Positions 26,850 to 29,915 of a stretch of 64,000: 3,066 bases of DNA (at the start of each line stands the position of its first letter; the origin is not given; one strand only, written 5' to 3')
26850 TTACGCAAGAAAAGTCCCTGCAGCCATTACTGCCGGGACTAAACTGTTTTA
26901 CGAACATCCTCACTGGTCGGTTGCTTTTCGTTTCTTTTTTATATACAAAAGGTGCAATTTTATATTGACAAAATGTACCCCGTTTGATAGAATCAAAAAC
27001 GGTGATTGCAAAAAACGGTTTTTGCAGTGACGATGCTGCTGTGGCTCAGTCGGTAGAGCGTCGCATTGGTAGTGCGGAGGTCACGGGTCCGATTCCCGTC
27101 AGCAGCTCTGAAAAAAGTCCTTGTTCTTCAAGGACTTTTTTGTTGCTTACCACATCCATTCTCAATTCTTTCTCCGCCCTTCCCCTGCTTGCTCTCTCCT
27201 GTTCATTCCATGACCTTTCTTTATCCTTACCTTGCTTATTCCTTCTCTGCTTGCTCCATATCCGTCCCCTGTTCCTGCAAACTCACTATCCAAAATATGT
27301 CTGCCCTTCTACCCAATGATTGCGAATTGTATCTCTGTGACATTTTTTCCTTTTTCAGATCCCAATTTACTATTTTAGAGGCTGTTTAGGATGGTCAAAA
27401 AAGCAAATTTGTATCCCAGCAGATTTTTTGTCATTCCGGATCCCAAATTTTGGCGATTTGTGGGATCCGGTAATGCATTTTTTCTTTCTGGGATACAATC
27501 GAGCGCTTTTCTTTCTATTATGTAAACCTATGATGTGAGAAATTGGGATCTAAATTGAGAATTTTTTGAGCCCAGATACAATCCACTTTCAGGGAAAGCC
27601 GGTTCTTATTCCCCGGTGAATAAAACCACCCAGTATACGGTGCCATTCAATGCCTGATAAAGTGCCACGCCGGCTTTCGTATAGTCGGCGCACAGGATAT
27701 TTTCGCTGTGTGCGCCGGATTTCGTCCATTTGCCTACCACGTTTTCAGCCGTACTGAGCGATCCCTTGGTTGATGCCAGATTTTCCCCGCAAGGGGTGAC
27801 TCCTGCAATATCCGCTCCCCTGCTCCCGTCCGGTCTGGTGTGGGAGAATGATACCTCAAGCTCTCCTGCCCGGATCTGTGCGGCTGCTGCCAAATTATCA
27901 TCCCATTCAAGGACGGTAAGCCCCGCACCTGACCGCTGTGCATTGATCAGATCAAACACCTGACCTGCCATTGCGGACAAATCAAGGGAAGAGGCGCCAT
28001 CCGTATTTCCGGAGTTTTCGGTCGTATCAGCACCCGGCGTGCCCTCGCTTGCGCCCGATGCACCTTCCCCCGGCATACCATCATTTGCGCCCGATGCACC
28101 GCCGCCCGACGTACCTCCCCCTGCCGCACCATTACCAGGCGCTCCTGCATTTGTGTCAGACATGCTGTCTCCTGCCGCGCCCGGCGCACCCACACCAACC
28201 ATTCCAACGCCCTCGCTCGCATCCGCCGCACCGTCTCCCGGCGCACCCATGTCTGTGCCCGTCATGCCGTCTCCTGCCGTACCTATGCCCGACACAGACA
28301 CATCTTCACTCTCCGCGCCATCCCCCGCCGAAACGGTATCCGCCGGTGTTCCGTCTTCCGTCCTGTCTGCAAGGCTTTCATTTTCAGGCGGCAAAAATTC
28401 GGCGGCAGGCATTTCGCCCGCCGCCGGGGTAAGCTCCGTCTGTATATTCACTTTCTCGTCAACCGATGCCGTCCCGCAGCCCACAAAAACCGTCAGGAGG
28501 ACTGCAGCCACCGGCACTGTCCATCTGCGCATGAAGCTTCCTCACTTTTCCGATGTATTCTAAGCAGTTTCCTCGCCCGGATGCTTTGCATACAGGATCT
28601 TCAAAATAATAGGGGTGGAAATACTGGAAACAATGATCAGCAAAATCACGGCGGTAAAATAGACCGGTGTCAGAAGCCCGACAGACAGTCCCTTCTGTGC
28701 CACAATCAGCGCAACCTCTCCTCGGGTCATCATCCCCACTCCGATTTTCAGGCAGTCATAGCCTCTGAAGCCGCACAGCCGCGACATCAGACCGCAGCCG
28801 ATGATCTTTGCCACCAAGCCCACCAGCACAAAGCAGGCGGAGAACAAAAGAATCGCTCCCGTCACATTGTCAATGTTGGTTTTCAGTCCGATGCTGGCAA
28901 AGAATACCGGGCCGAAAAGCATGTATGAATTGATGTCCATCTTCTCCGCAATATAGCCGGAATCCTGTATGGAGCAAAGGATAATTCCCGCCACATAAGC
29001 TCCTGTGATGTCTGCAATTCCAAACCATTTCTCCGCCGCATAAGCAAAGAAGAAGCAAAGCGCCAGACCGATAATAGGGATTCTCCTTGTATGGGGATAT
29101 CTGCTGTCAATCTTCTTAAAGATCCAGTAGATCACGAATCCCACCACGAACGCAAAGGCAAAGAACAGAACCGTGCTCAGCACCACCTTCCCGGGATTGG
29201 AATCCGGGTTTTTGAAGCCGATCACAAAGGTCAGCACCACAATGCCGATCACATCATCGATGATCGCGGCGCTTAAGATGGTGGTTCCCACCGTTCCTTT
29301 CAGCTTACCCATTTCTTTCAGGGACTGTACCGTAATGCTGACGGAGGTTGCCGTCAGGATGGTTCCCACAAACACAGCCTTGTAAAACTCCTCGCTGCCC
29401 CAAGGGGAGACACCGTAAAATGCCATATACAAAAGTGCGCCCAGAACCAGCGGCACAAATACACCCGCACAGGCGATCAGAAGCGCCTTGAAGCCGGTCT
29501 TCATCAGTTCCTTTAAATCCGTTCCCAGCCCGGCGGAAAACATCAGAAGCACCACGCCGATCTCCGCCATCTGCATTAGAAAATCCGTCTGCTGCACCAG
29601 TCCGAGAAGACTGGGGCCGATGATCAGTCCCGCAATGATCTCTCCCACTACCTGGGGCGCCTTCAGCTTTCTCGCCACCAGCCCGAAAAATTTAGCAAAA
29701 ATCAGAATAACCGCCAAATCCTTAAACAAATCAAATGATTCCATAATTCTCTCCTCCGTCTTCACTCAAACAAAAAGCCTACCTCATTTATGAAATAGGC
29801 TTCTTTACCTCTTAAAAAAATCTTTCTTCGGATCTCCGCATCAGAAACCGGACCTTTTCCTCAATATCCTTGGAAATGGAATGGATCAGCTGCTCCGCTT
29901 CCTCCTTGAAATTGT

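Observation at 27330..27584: Novel roughly 255-bp structured intergenic element, copy A: four nested helices built from GATCCCA and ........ palindromes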

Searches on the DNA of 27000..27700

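Call 17: search_rna_families(source=window, start=27000, end=27700, threshold=evalue, max_evalue=10)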
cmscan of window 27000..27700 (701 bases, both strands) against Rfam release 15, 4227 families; matches with E-value up to 10: 6.
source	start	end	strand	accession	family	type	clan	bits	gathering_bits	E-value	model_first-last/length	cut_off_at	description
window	27035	27107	+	RF00005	tRNA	Gene; tRNA;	CL00001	66.1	29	4.2e-14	1-71/71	no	tRNA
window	27393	27486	+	RF00242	ctRNA_pT181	Gene; antisense;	-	28.1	56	0.15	1-94/94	no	ctRNA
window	27035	27108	-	RF04354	Plastid-ycf2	Cis-reg;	-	20.7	65.7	0.13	1-75/75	no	Plastid-ycf2 5UTR RNA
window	27360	27498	+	RF02579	tsr26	Gene; sRNA;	-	18.8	141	4.2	1-122/122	no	S. aureus tsr26 small RNA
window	27101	27140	+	RF02438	SpF51_sRNA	Gene; sRNA;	-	16.9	50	2.9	1-45/45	no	Streptococcus sRNA SpF51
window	27357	27553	+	RF04127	MIR8007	Gene; miRNA;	-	15.2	195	2.9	1-226/226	no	MIR8007 microRNA precursor family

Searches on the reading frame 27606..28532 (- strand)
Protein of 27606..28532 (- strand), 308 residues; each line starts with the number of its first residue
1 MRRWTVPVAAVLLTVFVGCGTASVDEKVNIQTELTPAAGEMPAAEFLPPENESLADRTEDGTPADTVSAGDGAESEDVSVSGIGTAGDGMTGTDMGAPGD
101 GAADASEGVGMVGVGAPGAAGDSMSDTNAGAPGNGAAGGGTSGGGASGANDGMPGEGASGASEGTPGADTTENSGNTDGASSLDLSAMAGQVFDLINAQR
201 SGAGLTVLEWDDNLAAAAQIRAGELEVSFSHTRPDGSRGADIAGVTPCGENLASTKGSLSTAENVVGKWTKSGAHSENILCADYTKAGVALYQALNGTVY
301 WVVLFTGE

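Call 20: find_encoding_contigs(protein=window:27606-28532:-, flank=6000, max_places=10)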
Protein window:27606-28532:- (308 aa): 12 contigs read that carry it; 3 places shown.
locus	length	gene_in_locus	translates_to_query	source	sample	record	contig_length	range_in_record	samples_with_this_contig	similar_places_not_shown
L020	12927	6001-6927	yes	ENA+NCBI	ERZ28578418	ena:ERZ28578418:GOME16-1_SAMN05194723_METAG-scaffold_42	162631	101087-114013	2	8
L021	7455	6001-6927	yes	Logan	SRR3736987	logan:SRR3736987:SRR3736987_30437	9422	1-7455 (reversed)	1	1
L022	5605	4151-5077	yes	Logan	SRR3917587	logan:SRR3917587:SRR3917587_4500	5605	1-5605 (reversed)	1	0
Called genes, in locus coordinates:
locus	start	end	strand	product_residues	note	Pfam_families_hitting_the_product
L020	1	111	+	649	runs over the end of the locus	PF00270:DEAD (faint), PF22527:DEXQc_Suv3, PF00271:Helicase_C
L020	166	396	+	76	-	-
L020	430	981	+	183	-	PF02542:YgbB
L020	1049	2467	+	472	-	PF01921:tRNA-synt_1f (faint), PF01406:tRNA-synt_1e, PF09334:tRNA-synt_1g (faint), PF09190:DALR_2 (faint)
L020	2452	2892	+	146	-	PF00636:Ribonuclease_3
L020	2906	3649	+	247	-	PF08032:SpoU_sub_bind, PF00588:SpoU_methylase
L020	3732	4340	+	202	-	PF04542:Sigma70_r2, PF08281:Sigma70_r4_2 (weak)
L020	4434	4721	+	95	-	-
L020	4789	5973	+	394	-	PF00999:Na_H_Exchanger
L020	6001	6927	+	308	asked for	PF00188:CAP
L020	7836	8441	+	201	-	PF12844:HTH_19, PF01381:HTH_3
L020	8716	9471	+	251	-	PF00561:Abhydrolase_1, PF12697:Abhydrolase_6, PF12146:Hydrolase_4 (weak), PF03096:Ndr (faint)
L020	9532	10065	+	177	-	PF13560:HTH_31, PF01381:HTH_3, PF12844:HTH_19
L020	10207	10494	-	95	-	PF00708:Acylphosphatase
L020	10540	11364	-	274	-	-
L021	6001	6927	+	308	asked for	PF00188:CAP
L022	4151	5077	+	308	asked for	PF00188:CAP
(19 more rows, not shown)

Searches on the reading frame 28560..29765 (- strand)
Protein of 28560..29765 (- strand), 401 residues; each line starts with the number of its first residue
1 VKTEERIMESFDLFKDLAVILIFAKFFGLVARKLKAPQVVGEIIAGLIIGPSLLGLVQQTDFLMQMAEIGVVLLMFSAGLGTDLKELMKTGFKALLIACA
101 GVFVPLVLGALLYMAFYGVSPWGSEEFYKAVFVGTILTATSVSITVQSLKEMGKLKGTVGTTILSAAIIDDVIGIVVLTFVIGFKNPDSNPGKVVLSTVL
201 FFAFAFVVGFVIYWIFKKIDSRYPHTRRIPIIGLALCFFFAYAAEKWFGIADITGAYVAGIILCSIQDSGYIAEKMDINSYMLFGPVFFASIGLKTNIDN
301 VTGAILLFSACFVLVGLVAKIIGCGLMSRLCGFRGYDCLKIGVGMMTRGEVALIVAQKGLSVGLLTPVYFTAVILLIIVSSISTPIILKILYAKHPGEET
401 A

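Call 52: find_homologous_proteins(query=window:28560-29765:-, max_evalue=1e-40)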
Query window:28560-29765:- (401 aa): 8000 proteins with E <= 1e-40 among 8000 candidates; the best 120 are listed.
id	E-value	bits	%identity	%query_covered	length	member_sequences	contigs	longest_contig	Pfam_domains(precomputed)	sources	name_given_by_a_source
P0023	2.1e-245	832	100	98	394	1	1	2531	PF00999.27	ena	-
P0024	1.1e-244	830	99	98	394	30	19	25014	PF00999.27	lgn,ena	-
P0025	1.2e-241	820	99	98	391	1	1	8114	PF00999.27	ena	-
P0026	4.5e-223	759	89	98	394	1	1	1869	PF00999.27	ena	-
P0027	6.4e-223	758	89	98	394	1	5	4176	PF00999.27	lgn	-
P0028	1.3e-222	757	89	98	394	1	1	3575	PF00999.27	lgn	-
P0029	4.9e-222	755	88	98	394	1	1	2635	PF00999.27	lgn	-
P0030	3.3e-219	746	88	98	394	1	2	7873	PF00999.27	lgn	-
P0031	3.8e-218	742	88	98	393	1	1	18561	PF00999.27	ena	-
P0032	6.5e-218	742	87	99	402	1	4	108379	PF00999.27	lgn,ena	-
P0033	9.2e-218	741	86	99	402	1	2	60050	PF00999.27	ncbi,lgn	-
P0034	4.1e-217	739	87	98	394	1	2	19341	PF00999.27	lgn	-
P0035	4.6e-217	739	88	98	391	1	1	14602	PF00999.27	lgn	-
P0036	6.2e-217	738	87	98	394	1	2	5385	PF00999.27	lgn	-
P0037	8.2e-217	738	86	99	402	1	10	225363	PF00999.27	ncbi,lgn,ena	-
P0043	7.3e-214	728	86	99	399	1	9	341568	PF00999.27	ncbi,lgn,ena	-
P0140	1.5e-201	688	82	98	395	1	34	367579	PF00999.27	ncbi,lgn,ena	-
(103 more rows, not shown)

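Call 53: find_encoding_contigs(protein=P0032, flank=10000, max_places=3)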
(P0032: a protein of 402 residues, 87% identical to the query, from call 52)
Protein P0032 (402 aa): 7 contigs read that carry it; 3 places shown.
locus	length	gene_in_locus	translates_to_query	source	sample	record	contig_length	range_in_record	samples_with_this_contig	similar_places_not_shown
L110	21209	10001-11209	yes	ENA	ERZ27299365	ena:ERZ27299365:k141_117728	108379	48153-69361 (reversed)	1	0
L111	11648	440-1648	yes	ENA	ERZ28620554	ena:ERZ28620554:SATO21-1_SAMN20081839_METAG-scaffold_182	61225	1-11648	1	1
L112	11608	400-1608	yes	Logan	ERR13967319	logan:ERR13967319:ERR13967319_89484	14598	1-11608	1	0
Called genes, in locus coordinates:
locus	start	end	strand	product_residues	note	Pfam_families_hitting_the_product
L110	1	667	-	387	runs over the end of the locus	PF07690:MFS_1, PF00083:Sugar_tr (faint), PF07690:MFS_1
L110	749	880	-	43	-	-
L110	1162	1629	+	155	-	PF04542:Sigma70_r2, PF08281:Sigma70_r4_2, PF04545:Sigma70_r4 (weak)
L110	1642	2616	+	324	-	PF13490:zf-HC2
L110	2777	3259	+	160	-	PF00293:NUDIX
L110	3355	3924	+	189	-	PF18978:DUF5714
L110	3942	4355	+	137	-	PF01451:LMWPc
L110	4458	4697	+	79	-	-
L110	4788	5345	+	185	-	PF02542:YgbB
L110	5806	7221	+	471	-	PF01921:tRNA-synt_1f (faint), PF01406:tRNA-synt_1e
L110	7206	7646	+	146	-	PF00636:Ribonuclease_3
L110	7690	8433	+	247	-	PF08032:SpoU_sub_bind, PF00588:SpoU_methylase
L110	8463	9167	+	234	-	PF04542:Sigma70_r2, PF08281:Sigma70_r4_2 (faint)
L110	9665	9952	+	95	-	-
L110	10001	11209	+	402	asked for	PF00999:Na_H_Exchanger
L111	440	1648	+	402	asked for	PF00999:Na_H_Exchanger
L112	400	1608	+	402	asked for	PF00999:Na_H_Exchanger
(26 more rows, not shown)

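Call 54: find_encoding_contigs(protein=P0043, flank=10000, max_places=3)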
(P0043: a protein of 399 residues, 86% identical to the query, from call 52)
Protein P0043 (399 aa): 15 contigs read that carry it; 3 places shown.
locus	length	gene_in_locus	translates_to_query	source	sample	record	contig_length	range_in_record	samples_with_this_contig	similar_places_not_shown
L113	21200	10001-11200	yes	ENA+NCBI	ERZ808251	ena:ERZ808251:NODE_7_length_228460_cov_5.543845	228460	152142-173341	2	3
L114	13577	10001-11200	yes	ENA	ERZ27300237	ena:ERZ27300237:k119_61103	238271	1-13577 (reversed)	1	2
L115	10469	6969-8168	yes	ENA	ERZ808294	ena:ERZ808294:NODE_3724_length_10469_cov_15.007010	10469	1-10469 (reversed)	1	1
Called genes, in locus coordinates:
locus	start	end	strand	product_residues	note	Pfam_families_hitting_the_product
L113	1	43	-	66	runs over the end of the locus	PF00313:CSD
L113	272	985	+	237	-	PF01551:Peptidase_M23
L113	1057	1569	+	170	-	-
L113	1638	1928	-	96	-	PF01371:Trp_repressor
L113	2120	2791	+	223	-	PF08876:DUF1836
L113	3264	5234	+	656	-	PF22527:DEXQc_Suv3, PF00271:Helicase_C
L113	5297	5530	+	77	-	-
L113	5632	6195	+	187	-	PF02542:YgbB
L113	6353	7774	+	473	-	PF01921:tRNA-synt_1f (faint), PF01406:tRNA-synt_1e, PF09190:DALR_2 (faint), PF23493:CysS_C (faint)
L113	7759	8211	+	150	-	PF00636:Ribonuclease_3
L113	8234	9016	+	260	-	PF08032:SpoU_sub_bind, PF00588:SpoU_methylase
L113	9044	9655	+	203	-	PF04542:Sigma70_r2, PF08281:Sigma70_r4_2 (weak)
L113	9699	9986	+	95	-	-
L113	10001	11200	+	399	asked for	PF00999:Na_H_Exchanger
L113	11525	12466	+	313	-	PF01699:Na_Ca_ex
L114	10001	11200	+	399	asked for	PF00999:Na_H_Exchanger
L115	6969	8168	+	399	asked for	PF00999:Na_H_Exchanger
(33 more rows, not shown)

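Call 55: find_encoding_contigs(protein=P0140, flank=10000, max_places=3)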
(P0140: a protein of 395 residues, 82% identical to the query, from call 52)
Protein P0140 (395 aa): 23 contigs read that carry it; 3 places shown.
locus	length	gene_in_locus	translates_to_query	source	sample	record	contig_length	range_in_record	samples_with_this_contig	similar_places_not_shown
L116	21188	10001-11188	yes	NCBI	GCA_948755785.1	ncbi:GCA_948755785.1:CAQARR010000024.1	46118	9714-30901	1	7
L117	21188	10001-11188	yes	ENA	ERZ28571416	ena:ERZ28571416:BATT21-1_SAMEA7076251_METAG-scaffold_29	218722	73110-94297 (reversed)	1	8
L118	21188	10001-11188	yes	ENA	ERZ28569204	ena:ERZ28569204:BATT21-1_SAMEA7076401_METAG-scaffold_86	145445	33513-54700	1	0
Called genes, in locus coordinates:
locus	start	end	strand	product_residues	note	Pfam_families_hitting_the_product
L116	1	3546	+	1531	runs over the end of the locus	PF14480:DNA_pol3_a_NI, PF01336:tRNA_anti-codon, PF02811:PHP, PF00929:RNase_T, PF16473:Rv2179c-like (weak), PF07733:DNA_pol3_alpha, PF17657:DNA_pol3_finger, PF14579:HHH_6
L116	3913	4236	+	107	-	-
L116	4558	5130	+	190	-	PF02542:YgbB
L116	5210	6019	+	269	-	PF12724:Flavodoxin_5 (weak), PF12838:Fer4_7 (weak), PF12797:Fer4_2 (weak), PF12837:Fer4_6, PF13237:Fer4_10, PF00037:Fer4, PF12838:Fer4_7 (weak), PF13187:Fer4_9, +6 more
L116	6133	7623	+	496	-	PF01406:tRNA-synt_1e, PF01921:tRNA-synt_1f (faint)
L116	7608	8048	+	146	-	PF00636:Ribonuclease_3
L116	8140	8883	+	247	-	PF04705:TSNR_N (weak), PF08032:SpoU_sub_bind, PF00588:SpoU_methylase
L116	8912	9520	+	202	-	PF04542:Sigma70_r2, PF08281:Sigma70_r4_2 (weak)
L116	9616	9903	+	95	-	-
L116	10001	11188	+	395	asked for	PF00999:Na_H_Exchanger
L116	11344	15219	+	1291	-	PF00873:ACR_tran, PF03176:MMPL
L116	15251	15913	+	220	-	PF00440:TetR_N (weak)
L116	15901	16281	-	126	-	PF01325:Fe_dep_repress, PF02742:Fe_dep_repr_C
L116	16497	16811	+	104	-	-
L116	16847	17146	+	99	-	-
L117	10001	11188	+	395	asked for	PF00999:Na_H_Exchanger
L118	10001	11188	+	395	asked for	PF00999:Na_H_Exchanger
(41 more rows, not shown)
